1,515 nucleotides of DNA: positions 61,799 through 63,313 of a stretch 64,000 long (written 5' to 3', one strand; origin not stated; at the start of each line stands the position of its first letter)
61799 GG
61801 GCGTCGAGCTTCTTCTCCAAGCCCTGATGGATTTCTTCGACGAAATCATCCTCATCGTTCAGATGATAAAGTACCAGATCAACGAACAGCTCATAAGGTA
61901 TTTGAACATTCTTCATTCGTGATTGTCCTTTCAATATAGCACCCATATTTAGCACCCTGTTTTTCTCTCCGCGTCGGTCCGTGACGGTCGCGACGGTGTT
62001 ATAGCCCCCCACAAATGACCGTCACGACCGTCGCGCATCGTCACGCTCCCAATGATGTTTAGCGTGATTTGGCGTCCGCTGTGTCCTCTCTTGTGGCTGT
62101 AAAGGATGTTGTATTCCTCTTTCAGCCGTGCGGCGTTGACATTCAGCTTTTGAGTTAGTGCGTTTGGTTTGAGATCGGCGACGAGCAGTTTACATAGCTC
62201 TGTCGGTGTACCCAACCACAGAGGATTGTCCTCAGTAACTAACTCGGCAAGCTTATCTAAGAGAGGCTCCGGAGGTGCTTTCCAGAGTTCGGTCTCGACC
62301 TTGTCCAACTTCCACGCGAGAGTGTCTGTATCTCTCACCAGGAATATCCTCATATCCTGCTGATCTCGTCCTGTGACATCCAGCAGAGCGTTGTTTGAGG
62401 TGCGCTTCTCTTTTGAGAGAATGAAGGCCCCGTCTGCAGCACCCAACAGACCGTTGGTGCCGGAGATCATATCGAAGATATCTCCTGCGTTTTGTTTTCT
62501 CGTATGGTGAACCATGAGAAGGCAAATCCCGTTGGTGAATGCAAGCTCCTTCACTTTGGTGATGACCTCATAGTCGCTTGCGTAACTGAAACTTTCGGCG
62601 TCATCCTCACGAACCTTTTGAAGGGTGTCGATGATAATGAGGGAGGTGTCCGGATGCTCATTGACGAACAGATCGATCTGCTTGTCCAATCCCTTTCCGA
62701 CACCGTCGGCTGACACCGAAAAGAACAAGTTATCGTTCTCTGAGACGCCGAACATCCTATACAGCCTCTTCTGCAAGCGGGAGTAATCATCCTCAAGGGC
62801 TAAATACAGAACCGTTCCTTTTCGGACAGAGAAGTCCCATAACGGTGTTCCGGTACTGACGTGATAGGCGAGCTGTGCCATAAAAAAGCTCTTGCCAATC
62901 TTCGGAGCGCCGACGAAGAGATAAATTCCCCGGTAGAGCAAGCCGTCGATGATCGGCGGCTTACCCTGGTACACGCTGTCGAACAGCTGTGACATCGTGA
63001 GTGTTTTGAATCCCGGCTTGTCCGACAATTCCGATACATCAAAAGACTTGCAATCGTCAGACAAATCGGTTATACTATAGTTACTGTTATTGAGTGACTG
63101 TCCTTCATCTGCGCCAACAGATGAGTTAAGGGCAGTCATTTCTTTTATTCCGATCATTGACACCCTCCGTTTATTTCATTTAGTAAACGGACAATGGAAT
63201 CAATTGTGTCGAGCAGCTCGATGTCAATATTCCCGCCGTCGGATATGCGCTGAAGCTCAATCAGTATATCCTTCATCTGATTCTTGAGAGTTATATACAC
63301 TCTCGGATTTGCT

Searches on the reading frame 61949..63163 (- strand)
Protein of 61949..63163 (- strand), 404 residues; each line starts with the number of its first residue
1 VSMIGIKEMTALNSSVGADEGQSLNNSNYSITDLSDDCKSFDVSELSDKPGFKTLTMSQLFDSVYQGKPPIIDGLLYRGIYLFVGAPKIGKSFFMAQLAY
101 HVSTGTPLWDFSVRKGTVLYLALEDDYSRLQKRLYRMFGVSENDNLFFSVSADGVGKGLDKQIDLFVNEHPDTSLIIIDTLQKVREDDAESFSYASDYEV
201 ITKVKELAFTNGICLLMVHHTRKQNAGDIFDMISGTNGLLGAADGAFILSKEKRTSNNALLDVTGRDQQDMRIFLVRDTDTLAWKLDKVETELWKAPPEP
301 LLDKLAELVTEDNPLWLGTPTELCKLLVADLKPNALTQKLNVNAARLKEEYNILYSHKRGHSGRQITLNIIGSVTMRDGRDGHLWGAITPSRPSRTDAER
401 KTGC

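Call 77: search_protein_families(library=padloc, proteins=[window:61949-63163:-], max_evalue=0.00001)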
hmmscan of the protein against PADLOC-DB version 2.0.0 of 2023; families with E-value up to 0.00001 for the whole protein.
window:61949-63163:- (404 aa): 0 families

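Call 78: search_protein_families(library=pfam, proteins=[window:61949-63163:-], max_evalue=0.00001)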
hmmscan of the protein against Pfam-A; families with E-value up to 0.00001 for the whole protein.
window:61949-63163:- (404 aa): 1 family
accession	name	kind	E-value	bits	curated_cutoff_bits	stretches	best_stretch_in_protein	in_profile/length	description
PF13481.12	AAA_25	-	1.4e-26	93.8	27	1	68-225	22-194/195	AAA domain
